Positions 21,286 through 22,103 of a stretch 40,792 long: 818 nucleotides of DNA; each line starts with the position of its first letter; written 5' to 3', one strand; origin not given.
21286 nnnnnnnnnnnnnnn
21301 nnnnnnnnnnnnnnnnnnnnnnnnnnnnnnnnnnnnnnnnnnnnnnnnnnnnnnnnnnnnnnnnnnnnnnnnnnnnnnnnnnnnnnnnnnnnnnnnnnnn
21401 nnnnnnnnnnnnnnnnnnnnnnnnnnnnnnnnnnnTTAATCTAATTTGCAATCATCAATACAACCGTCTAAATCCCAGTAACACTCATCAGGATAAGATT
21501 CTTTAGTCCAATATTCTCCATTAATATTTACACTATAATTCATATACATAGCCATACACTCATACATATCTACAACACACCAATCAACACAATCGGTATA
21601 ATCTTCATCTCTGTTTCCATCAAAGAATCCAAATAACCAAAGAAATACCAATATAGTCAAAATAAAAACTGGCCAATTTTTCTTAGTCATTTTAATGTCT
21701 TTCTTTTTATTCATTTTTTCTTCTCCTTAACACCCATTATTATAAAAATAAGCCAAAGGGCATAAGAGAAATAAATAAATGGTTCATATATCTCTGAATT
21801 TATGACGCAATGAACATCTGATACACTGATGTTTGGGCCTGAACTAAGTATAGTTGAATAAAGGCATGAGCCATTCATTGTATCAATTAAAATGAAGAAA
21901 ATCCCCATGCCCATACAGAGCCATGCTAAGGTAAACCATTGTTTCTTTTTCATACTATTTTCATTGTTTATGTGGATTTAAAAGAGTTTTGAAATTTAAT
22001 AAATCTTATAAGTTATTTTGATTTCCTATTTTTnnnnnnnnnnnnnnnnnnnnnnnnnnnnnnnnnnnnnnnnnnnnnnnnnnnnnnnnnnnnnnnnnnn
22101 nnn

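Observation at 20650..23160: ORFan island: two divergent cassettes, each pairing an Rx4H (HEPN-like) protein with tiny membrane proteins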

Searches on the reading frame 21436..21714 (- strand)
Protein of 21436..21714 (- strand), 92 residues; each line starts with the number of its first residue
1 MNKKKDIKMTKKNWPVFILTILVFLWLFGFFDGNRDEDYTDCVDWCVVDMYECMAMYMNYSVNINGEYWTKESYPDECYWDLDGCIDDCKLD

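Call 3: search_protein_families(library=pfam, proteins=[window:21436-21714:-], max_evalue=10)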
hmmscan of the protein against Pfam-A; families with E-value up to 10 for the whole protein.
window:21436-21714:- (92 aa): 1 family
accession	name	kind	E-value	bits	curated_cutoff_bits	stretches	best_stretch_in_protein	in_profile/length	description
PF01956.21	EMC3_TMCO1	-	0.0067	16.7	27.1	1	7-33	88-114/169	Integral membrane protein EMC3/TMCO1-like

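Call 4: search_protein_families(library=padloc, proteins=[window:21436-21714:-], max_evalue=10)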
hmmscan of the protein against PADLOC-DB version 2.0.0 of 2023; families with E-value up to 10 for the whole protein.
window:21436-21714:- (92 aa): 0 families

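Call 5: search_protein_families(library=ncbifam, proteins=[window:21436-21714:-], max_evalue=10)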
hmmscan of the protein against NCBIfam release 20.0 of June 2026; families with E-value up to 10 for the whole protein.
window:21436-21714:- (92 aa): 0 families

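Call 55: list_cluster_members(proteins=[window:21436-21714:-, window:21711-21953:-, window:22705-23037:+])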
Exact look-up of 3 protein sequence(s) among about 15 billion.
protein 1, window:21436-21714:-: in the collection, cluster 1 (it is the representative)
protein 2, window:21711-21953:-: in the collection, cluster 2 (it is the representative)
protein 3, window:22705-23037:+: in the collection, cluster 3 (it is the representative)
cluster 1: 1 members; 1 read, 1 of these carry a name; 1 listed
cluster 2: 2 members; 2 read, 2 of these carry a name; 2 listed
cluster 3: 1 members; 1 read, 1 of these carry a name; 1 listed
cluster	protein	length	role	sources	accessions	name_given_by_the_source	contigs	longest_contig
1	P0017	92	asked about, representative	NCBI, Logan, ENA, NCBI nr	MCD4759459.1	hypothetical protein K8R33_01055 [archaeon] | hypothetical protein [archaeon]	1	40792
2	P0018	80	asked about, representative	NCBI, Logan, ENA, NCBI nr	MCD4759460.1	hypothetical protein K8R33_01060 [archaeon] | hypothetical protein [archaeon]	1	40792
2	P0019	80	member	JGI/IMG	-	hypothetical protein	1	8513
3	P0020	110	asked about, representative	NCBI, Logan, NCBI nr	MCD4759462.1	hypothetical protein K8R33_01070 [archaeon] | hypothetical protein [archaeon]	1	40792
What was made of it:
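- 21436..21714 (-): 92-aa protein with an N-terminal TM anchor that begins with 'WP', followed by an acidic 6-Cys domain predicted to lie outside the cell. Single-member 90% cluster (call 55).
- Checked: 'ORFan' holds strictly only for the 110-aa and 92-aa proteins (single-member 90%-identity clusters, call 55; homologue searches were not run for these two).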

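Call 56: find_encoding_contigs(protein=P0019, flank=9000, max_places=3)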
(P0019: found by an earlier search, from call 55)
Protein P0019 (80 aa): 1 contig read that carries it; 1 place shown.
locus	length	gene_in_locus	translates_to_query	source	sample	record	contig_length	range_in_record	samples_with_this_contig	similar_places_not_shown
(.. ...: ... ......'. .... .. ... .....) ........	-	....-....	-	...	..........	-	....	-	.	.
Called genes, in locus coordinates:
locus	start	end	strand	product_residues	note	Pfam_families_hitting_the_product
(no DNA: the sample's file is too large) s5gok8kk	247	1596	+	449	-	PF00589:Phage_integrase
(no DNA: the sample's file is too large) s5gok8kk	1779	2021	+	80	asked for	-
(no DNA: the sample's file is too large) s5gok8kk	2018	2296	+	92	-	-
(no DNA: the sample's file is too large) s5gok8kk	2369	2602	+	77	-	-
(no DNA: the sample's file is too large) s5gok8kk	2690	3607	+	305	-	-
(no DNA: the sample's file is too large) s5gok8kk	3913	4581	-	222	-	-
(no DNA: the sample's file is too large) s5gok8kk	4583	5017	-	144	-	-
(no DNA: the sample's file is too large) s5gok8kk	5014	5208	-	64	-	-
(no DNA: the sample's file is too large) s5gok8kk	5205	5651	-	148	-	-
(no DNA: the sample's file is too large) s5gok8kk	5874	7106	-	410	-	PF13481:AAA_25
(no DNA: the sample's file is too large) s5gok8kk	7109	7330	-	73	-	-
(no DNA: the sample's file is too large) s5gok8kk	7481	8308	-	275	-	PF13385:Laminin_G_3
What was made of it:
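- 21436..21714 (-): A 92-aa gene follows the 96%-identical 80-aa gene with the same 4-nt overlap on a JGI contig (call 56); that its sequence is homologous is inferred only.
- AAA_25 (call 56). The 80/92 pair occurs without a relative of the 227-aa protein (call 56). A 92-aa gene with the same 4-nt overlap follows its 96% twin (call 56).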

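Call 58: find_related_loci(query=P0018, collection=metagenome_contigs, flank=10000)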
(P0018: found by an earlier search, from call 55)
Query P0018 (80 aa) in metagenome_contigs; peptide patterns used: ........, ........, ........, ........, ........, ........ (x = any residue, [..] = any of these).
175 stretches matched a pattern; 5 encode a relative of the query (tblastn E <= 1e-3); 5 distinct loci.
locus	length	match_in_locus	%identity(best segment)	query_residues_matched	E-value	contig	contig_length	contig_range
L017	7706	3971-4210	55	1-79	2e-25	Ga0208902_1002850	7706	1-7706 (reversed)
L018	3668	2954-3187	35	1-80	4e-12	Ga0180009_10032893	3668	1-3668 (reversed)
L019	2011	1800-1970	41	4-79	2e-11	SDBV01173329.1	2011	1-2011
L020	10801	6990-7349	29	1-80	6e-10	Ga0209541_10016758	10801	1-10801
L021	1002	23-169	44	25-74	2e-7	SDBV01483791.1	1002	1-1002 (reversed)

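Call 73: search_protein_families(library=phrogs, proteins=[window:21436-21714:-], max_evalue=1)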
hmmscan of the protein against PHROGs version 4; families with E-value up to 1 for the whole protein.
window:21436-21714:- (92 aa): 2 families
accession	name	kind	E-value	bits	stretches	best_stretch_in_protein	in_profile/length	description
phrog_22255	-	unknown function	0.011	16.7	1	33-64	3-34/69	-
phrog_11432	-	unknown function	0.38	11.1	1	2-81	162-239/319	-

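Call 100: find_related_loci(query=A3, collection=viral_contigs, flank=8000)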
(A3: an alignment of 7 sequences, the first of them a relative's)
Query A3 (80 aa) in viral_contigs; peptide patterns used: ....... (x = any residue, [..] = any of these).
13 stretches matched a pattern, but none encodes a relative of the query by tblastn (E <= 1e-3).

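Call 101: find_related_loci(query=P0017, collection=viral_contigs, flank=8000)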
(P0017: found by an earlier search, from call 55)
Query P0017 (92 aa) in viral_contigs; peptide patterns used: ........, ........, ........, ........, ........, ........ (x = any residue, [..] = any of these).
18 stretches matched a pattern, but none encodes a relative of the query by tblastn (E <= 1e-3).

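Call 102: search_protein_families(library=pfam, proteins=[L020:7431-8279:-, L020:8870-9544:+, L020:5971-6582:-, L020:3093-3920:+, L020:2300-2971:+, L017:4254-4682:+, L017:2150-2656:-, L018:3193-3549:+], max_evalue=0.01)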
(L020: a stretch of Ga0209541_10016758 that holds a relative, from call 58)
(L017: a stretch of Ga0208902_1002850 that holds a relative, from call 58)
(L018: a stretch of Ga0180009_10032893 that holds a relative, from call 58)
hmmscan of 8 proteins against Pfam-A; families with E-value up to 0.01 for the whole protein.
L020:7431-8279:- (282 aa): 3 families
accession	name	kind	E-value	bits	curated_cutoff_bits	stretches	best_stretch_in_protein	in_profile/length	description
PF00589.27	Phage_integrase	-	6.4e-40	137.2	27.1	1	106-268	2-171/172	Phage integrase family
PF13495.12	Phage_int_SAM_4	-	6.5e-17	62.1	27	1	9-88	1-81/85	Phage integrase, N-terminal SAM-like domain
PF02899.23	Phage_int_SAM_1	-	6.6e-06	26.7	22.3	1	15-84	6-78/83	Phage integrase, N-terminal SAM-like domain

L020:8870-9544:+ (224 aa): 4 families
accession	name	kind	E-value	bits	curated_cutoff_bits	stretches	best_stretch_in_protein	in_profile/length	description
PF00589.27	Phage_integrase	-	3.5e-49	167.3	27.1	1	49-210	2-170/172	Phage integrase family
PF11917.13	DUF3435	-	0.00058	19.3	25.8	1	142-203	170-233/418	Protein of unknown function (DUF3435)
PF16795.10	Phage_integr_3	-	0.0028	18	27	0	49-209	3-146/161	Archaeal phage integrase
PF13495.12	Phage_int_SAM_4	-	0.0035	18.2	27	0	1-33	50-82/85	Phage integrase, N-terminal SAM-like domain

L020:5971-6582:- (203 aa): 1 family
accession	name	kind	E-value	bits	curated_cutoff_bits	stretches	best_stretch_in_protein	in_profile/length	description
PF01850.27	PIN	-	2.5e-06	28.5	23.6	1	30-167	1-116/120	PIN domain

L020:3093-3920:+ (275 aa): 0 families

L020:2300-2971:+ (223 aa): 0 families

L017:4254-4682:+ (142 aa): 0 families

L017:2150-2656:- (168 aa): 1 family
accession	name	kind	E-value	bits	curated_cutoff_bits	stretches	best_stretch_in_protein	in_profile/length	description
PF04473.18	DUF553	-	0.00018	21.5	20.5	1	90-152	47-109/140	Transglutaminase-like domain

L018:3193-3549:+ (118 aa): 1 family
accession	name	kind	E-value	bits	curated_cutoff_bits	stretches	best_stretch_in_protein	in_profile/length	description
PF04307.19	YdjM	-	1.3e-05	25.2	29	1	41-116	59-113/176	YdjM inner membrane protein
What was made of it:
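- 21711..21953 (-): 80-aa two-TM protein of a small conserved family with an invariant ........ motif at the start of TM2. Integrases lie next door in two of the loci (calls 56, 102).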

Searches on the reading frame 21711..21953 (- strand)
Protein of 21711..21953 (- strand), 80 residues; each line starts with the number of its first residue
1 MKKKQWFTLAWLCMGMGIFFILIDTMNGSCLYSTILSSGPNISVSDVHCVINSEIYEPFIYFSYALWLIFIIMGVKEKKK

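Call 3: search_protein_families(library=pfam, proteins=[window:21711-21953:-], max_evalue=10)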
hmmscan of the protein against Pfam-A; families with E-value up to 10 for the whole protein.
window:21711-21953:- (80 aa): 0 families

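Call 4: search_protein_families(library=padloc, proteins=[window:21711-21953:-], max_evalue=10)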
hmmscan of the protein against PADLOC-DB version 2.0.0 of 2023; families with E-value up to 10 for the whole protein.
window:21711-21953:- (80 aa): 0 families

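Call 5: search_protein_families(library=ncbifam, proteins=[window:21711-21953:-], max_evalue=10)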
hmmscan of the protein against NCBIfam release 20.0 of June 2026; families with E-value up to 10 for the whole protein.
window:21711-21953:- (80 aa): 0 families

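Call 73: search_protein_families(library=phrogs, proteins=[window:21711-21953:-], max_evalue=1)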
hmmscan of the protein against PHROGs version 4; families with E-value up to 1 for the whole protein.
window:21711-21953:- (80 aa): 0 families

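Call 102: search_protein_families(library=pfam, proteins=[L020:7431-8279:-, L020:8870-9544:+, L020:5971-6582:-, L020:3093-3920:+, L020:2300-2971:+, L017:4254-4682:+, L017:2150-2656:-, L018:3193-3549:+], max_evalue=0.01)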
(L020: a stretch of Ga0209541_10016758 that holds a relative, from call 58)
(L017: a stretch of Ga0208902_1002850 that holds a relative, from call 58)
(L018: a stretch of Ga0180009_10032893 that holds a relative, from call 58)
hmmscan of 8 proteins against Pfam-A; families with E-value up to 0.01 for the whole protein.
L020:7431-8279:- (282 aa): 3 families
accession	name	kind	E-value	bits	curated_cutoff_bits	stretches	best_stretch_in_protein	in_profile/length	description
PF00589.27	Phage_integrase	-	6.4e-40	137.2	27.1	1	106-268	2-171/172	Phage integrase family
PF13495.12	Phage_int_SAM_4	-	6.5e-17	62.1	27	1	9-88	1-81/85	Phage integrase, N-terminal SAM-like domain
PF02899.23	Phage_int_SAM_1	-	6.6e-06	26.7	22.3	1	15-84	6-78/83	Phage integrase, N-terminal SAM-like domain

L020:8870-9544:+ (224 aa): 4 families
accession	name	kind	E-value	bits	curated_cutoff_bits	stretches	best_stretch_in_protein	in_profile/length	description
PF00589.27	Phage_integrase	-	3.5e-49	167.3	27.1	1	49-210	2-170/172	Phage integrase family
PF11917.13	DUF3435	-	0.00058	19.3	25.8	1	142-203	170-233/418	Protein of unknown function (DUF3435)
PF16795.10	Phage_integr_3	-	0.0028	18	27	0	49-209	3-146/161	Archaeal phage integrase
PF13495.12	Phage_int_SAM_4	-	0.0035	18.2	27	0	1-33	50-82/85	Phage integrase, N-terminal SAM-like domain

L020:5971-6582:- (203 aa): 1 family
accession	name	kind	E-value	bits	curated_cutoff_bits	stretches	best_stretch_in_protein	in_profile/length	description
PF01850.27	PIN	-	2.5e-06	28.5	23.6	1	30-167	1-116/120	PIN domain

L020:3093-3920:+ (275 aa): 0 families

L020:2300-2971:+ (223 aa): 0 families

L017:4254-4682:+ (142 aa): 0 families

L017:2150-2656:- (168 aa): 1 family
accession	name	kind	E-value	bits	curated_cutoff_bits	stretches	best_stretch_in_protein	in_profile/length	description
PF04473.18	DUF553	-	0.00018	21.5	20.5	1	90-152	47-109/140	Transglutaminase-like domain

L018:3193-3549:+ (118 aa): 1 family
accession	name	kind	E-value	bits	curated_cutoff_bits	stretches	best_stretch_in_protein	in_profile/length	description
PF04307.19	YdjM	-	1.3e-05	25.2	29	1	41-116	59-113/176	YdjM inner membrane protein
